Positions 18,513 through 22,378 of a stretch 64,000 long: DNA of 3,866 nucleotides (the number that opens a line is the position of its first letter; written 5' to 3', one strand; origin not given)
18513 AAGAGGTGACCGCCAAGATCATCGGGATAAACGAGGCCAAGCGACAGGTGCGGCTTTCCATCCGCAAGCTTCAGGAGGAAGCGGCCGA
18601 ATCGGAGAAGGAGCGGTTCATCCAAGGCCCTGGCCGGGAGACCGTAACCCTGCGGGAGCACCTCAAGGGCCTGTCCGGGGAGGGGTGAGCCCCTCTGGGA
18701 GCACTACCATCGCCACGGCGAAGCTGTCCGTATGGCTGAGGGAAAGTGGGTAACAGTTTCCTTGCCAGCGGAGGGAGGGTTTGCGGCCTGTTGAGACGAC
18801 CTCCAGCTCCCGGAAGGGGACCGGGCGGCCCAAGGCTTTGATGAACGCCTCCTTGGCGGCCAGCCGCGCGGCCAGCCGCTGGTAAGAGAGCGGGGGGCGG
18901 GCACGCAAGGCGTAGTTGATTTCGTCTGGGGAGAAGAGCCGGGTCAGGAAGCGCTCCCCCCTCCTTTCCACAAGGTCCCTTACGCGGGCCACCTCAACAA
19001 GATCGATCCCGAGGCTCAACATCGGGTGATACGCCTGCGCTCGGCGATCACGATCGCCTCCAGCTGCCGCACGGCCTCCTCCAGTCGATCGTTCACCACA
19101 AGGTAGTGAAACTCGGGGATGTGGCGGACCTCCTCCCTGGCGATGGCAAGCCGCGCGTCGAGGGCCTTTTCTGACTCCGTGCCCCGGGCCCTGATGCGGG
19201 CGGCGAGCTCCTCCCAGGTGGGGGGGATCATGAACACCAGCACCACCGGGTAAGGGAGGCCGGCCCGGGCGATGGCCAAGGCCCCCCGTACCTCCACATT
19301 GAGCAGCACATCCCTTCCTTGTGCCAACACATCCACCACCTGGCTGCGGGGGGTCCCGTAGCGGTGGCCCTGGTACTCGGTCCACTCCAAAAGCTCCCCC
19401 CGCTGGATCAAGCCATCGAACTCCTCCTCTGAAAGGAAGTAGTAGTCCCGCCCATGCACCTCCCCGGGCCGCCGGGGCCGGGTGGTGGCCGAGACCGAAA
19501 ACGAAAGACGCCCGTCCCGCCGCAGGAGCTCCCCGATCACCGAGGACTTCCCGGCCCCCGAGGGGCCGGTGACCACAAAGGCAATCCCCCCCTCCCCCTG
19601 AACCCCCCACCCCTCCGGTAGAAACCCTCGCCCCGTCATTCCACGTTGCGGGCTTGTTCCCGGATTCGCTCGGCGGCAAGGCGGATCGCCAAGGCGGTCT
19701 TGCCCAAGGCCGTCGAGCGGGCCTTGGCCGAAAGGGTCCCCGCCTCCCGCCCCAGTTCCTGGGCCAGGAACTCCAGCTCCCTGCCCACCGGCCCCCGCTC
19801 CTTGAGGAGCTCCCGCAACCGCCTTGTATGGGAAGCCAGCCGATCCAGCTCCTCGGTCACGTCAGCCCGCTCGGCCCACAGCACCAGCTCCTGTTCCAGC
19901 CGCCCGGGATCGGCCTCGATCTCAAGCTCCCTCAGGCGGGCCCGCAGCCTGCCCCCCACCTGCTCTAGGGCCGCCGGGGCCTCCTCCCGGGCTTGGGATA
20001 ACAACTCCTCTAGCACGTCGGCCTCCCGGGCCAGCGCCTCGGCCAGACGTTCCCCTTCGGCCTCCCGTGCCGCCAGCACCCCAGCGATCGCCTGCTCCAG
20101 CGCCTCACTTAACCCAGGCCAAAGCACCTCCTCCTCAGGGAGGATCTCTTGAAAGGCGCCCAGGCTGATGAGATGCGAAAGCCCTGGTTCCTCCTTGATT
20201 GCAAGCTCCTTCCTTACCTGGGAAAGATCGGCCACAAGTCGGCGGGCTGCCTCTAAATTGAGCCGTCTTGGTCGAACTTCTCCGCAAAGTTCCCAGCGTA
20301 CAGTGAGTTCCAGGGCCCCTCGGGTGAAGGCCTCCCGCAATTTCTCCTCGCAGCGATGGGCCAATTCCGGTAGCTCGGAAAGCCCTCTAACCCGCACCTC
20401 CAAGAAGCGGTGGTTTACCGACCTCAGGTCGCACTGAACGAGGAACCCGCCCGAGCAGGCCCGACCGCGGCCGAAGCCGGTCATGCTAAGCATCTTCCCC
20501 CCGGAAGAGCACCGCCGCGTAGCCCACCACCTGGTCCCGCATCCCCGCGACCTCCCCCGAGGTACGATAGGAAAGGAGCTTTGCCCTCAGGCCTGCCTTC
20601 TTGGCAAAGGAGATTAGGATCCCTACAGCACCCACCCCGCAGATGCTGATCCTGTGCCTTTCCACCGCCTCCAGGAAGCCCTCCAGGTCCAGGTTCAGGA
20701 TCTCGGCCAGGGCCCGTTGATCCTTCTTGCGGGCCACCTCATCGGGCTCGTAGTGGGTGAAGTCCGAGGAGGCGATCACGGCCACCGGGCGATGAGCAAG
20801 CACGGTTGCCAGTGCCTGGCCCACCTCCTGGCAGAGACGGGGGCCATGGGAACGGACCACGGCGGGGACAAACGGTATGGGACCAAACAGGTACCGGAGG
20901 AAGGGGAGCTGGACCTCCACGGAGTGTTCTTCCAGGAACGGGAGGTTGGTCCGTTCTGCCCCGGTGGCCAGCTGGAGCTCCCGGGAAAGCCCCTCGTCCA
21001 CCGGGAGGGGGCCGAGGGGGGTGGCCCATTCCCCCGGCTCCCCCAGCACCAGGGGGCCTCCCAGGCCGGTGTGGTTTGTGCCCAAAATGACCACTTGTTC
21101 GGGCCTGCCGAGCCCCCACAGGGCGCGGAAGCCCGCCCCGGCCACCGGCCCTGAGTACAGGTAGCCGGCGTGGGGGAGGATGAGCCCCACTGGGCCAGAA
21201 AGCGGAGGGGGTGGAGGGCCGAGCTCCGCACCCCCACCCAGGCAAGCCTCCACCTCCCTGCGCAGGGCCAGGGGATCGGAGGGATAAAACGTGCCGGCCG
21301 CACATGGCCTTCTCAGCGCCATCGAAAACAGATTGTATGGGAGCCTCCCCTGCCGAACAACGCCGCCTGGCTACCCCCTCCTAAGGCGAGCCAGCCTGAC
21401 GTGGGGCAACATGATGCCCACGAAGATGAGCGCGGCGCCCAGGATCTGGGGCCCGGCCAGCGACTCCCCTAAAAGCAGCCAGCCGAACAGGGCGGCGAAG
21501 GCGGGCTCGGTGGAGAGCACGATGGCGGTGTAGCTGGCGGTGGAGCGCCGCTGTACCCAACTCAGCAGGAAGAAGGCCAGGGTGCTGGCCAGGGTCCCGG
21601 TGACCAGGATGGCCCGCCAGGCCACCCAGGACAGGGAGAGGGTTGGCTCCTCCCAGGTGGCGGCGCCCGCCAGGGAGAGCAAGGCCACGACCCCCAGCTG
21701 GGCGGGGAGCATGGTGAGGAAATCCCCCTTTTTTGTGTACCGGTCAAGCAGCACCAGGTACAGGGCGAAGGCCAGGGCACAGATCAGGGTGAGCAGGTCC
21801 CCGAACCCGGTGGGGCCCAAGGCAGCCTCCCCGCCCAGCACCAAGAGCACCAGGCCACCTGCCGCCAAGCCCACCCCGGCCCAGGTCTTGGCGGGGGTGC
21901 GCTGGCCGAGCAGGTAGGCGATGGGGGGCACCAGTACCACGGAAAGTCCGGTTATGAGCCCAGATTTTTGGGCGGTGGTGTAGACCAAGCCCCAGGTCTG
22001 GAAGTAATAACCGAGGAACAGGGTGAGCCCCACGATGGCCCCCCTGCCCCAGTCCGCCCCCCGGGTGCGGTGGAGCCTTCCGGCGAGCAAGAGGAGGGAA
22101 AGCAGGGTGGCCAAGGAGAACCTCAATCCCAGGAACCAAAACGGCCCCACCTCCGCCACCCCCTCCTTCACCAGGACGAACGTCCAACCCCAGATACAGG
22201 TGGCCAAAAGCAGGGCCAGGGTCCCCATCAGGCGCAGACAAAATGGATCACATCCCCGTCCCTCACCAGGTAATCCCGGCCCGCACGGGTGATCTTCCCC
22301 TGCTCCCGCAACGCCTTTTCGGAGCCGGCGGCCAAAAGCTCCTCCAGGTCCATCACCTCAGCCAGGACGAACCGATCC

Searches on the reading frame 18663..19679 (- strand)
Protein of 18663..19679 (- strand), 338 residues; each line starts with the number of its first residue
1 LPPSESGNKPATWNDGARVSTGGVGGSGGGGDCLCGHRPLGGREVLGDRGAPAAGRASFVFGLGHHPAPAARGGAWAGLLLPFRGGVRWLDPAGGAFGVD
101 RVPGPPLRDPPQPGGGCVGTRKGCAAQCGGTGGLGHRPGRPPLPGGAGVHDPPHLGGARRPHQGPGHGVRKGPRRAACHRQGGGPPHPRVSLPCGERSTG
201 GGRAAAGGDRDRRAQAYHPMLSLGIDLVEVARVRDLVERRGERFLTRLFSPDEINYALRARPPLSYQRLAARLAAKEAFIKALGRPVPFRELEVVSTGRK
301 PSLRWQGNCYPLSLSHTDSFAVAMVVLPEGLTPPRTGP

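Call 75: search_protein_families(library=pfam, proteins=[window:18663-19679:-], max_evalue=0.00001)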
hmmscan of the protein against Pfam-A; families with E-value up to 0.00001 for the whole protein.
window:18663-19679:- (338 aa): 1 family
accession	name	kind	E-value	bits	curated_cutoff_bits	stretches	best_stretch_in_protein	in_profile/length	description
PF01648.25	ACPS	-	2.6e-14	53.6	25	1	222-323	1-109/111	4'-phosphopantetheinyl transferase superfamily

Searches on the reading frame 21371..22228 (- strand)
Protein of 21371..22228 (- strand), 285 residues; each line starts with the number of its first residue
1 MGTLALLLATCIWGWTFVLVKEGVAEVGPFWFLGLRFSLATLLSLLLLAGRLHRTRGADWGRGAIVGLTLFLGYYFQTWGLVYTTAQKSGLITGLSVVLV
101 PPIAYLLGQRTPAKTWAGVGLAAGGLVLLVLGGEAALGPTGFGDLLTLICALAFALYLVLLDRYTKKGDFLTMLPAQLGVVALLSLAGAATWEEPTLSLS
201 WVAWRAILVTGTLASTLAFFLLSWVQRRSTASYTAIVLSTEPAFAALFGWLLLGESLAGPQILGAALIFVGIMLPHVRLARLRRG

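Call 70: search_protein_families(library=pfam, proteins=[window:21371-22228:-], max_evalue=0.001)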
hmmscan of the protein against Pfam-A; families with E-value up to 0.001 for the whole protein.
window:21371-22228:- (285 aa): 2 families
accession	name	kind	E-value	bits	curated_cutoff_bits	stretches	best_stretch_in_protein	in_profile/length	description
PF00892.27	EamA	-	2.8e-39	134.9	28.2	2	142-274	2-132/135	EamA-like transporter family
PF03151.22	TPT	-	9.2e-05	22.4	30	1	179-275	42-135/291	Triose-phosphate Transporter family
